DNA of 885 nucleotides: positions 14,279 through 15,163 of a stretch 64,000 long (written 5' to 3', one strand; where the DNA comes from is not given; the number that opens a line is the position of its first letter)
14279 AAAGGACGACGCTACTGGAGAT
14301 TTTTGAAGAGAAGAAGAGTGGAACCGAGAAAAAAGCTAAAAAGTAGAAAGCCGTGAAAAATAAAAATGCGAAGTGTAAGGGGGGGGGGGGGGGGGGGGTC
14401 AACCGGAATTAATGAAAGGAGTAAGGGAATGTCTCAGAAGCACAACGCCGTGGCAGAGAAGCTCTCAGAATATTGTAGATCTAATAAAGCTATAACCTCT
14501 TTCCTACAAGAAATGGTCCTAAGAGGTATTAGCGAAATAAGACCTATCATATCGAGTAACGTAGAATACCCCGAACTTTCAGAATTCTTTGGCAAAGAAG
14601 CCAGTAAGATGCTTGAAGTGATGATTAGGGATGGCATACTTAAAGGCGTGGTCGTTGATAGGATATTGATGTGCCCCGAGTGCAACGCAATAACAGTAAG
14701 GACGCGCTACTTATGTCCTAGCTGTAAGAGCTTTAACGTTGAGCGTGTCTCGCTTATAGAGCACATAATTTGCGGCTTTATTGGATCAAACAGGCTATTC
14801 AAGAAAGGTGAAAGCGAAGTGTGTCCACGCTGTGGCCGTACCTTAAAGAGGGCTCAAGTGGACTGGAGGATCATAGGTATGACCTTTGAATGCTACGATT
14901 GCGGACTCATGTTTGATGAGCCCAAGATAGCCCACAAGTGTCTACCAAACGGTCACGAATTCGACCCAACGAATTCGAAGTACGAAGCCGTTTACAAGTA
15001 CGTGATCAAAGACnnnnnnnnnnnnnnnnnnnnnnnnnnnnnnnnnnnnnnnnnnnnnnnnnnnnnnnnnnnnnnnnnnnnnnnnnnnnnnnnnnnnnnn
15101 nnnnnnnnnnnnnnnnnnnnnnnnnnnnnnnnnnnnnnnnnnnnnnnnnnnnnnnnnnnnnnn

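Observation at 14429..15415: Unclassified 328-aa protein with three CxxC zinc-ribbon pairs adjacent to the pilus operon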

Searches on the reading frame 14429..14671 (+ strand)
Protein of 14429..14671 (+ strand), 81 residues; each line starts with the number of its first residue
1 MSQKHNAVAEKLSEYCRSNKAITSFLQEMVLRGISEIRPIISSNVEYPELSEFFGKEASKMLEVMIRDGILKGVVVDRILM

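Call 51: search_protein_families(library=pfam, alignment_id=A6, max_evalue=10)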
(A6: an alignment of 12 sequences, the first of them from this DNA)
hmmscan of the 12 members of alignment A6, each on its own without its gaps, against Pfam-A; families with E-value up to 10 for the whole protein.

A. member 1, seq(81 aa): 2 families
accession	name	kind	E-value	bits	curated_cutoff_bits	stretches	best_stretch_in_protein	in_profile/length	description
PF17014.10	Mad3_BUB1_I_2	-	0.17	12.4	37.6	1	10-80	18-83/128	Putative Mad3/BUB1 like region 1 protein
PF24094.1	DEATH_SH3BP4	-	0.21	12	27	1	4-30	76-102/107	SH3BP4, DEATH domain-like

B. families by the number of members that match (of 12 scanned): 10 families
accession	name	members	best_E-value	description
PF18551.6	TackOD1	9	2.7e-05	Thaumarchaeal output domain 1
PF06799.16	CGLD27-like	1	0.011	Conserved in the green lineage and diatoms 27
PF03686.19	UPF0146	1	0.03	Uncharacterised protein family (UPF0146)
PF21248.3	SoFic-like_C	1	0.072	Protein adenylyltransferase SoFic-like, C-terminal domain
PF09383.16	NIL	1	0.15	NIL domain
PF00619.27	CARD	1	0.15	Caspase recruitment domain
PF17014.10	Mad3_BUB1_I_2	1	0.17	Putative Mad3/BUB1 like region 1 protein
PF22010.2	OrtA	1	0.18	AKP thiolase subunit OrtA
PF24094.1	DEATH_SH3BP4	1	0.21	SH3BP4, DEATH domain-like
PF01542.23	HCV_core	1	0.26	Hepatitis C virus core protein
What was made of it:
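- On wHTH transcription regulators: Residues 1-81 of 12 members recover only TackOD1, plus one marginal SoFic-like_C hit (E=0.07) (call 51).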

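Call 52: search_solved_structures(query=A6, max_evalue=10, show_alignments=3)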
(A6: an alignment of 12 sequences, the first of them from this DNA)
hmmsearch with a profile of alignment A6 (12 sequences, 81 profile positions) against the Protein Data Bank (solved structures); distinct sequences matched with E-value up to 10: 7.
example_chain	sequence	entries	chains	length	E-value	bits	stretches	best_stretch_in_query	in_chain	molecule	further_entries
8etq_A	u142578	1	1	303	0.019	18.4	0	56-78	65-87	k-cTRP5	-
7w1w_A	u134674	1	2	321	1.7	12.1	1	40-74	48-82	AKR4-2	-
7f7j_A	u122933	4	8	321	1.7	12.1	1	40-74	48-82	AKR4-2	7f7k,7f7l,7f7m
6m1w_A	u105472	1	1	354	1.8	12.1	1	47-73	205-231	Amidohydrolase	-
3h7u_A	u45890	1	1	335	1.8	12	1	40-74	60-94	Aldo-keto reductase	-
6m2i_A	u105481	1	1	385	2.1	11.8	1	47-73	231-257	Amidohydrolase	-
8ful_A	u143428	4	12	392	2.2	11.7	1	47-73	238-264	Amidohydrolase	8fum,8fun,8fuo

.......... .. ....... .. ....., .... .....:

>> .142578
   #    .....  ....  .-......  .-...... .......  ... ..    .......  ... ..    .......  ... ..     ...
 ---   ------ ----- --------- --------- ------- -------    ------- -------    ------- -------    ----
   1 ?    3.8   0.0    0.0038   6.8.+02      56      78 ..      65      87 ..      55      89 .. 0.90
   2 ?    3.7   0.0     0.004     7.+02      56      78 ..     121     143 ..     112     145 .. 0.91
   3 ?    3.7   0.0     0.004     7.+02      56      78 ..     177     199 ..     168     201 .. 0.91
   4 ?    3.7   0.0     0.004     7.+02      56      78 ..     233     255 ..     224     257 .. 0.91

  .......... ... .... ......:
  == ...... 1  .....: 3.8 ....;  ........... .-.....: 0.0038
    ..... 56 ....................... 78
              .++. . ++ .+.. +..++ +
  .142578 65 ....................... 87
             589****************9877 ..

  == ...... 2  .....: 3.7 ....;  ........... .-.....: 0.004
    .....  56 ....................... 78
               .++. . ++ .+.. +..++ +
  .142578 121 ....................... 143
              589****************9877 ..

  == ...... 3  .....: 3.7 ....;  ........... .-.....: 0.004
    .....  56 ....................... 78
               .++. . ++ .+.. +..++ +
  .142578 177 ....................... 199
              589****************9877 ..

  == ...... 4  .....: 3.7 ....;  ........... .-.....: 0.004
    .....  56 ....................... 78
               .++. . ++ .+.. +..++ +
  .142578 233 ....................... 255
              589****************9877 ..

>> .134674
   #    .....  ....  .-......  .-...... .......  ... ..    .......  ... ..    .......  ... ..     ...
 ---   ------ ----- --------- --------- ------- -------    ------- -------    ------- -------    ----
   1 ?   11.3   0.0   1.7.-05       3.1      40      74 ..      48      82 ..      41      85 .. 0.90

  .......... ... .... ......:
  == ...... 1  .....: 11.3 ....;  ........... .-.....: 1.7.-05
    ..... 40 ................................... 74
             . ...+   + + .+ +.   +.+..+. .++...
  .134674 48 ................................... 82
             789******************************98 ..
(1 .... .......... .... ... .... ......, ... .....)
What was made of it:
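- (6) No HTH was detected in residues 1-81 (calls 51, 52). No HTH family was recovered from residues 1-81 of 12 diverse members (calls 51, 52).
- Tried and rejected: It was not supported (calls 51, 52).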

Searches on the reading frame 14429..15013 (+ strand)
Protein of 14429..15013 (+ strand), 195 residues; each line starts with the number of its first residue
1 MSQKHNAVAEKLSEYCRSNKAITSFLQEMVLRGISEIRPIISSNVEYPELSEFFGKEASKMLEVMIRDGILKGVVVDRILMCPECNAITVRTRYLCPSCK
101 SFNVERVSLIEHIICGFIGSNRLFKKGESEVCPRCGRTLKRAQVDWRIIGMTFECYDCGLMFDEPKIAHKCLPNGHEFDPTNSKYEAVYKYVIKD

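Call 44: predict_structure(alignment_id=A5)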
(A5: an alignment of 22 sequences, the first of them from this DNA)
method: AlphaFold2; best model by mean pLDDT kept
length: 195 residues; sequences in the alignment: 22
mean_pLDDT: 89.6   pTM: 0.58
mean pLDDT of the five models: 89.6, 85.6, 73.2, 72.6, 71.6
residues with pLDDT >= 90: 117; 70-90: 76; 50-70: 2; < 50: 0
segments of 3 or more residues with pLDDT < 50: none
pLDDT, mean of each block of 10 residues (from residue 1): 75 88 93 93 89 93 94 92 88 86 90 96 91 95 94 92 85 85 85 89
secondary structure, 60 per line:
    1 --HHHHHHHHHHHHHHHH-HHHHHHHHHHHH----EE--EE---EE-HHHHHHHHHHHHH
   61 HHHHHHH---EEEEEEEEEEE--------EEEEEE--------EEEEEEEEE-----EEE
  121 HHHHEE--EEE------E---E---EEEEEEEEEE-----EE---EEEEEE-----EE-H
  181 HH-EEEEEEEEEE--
elements in order: H3-18 H20-31 H48-67 E71-81 E90-95 E104-112 E118-120 H121-124 E129-131 E146-155 E166-171 E184-193

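Call 49: fold_search(model_id=the predicted structure, library=pdb)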
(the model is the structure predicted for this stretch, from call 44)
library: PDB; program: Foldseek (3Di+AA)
matches with E <= 10: 240; with E <= 0.001: 0
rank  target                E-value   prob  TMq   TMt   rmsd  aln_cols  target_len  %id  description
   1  9l8v_B                7.6e-02  0.11  0.11  0.05  17.6       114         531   13  PyrN C-terminl domain in complex with L-glutamyl-sulfamoyl-adenosine (GSA) (released 2025-12-31)
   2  8q67_A                1.0e-01  0.30  0.15  0.06  14.1       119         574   16  Crystal structure of a homohexameric MCM from M. acidophilum (released 2025-03-12)
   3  8q67_B                1.2e-01  0.33  0.16  0.06  13.1       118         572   16  Crystal structure of a homohexameric MCM from M. acidophilum (released 2025-03-12)
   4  9l8v_D                1.3e-01  0.11  0.11  0.05  17.4       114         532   13  PyrN C-terminl domain in complex with L-glutamyl-sulfamoyl-adenosine (GSA) (released 2025-12-31)
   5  9l8v_A                1.8e-01  0.08  0.09  0.05  17.8       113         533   13  PyrN C-terminl domain in complex with L-glutamyl-sulfamoyl-adenosine (GSA) (released 2025-12-31)
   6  8q67_D                2.1e-01  0.15  0.14  0.06  13.9       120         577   18  Crystal structure of a homohexameric MCM from M. acidophilum (released 2025-03-12)
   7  6umx_B                2.4e-01  0.04  0.12  0.09  18.8       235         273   11  Structural basis for specific inhibition of extracellular activation of pro/latent myostatin by SRK-015 (released 2020-02-26)
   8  8q67_F                3.2e-01  0.20  0.15  0.06  13.2       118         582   16  Crystal structure of a homohexameric MCM from M. acidophilum (released 2025-03-12)
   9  8q67_C                3.4e-01  0.18  0.15  0.07  14.1       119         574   16  Crystal structure of a homohexameric MCM from M. acidophilum (released 2025-03-12)
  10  9htn_C                3.6e-01  0.04  0.09  0.15  19.1       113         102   14  Cereblon isoform 4 from Magnetospirillum gryphiswaldense in complex with glutarimide based compound 2s (released 2025-10-29)
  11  6s44                  4.3e-01  0.04  0.10  0.12  19.9       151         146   13  Faba bean necrotic stunt virus (FBNSV) (released 2020-07-15)
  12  9bvq_A                4.3e-01  0.03  0.09  0.04  21.7       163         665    9  Vitamin K-dependent gamma-carboxylase with TMG2 propeptide and glutamate-rich region (released 2025-01-22)
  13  8ikm_A                4.8e-01  0.08  0.12  0.11  13.7       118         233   13  Trans complex of phospho parkin (released 2024-09-11)
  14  4v2z_C                4.8e-01  0.03  0.09  0.15  21.0       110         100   13  Cereblon isoform 4 from Magnetospirillum gryphiswaldense in complex with Pomalidomide (released 2014-12-17)
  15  8q67_E                5.4e-01  0.09  0.14  0.06  17.1       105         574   16  Crystal structure of a homohexameric MCM from M. acidophilum (released 2025-03-12)
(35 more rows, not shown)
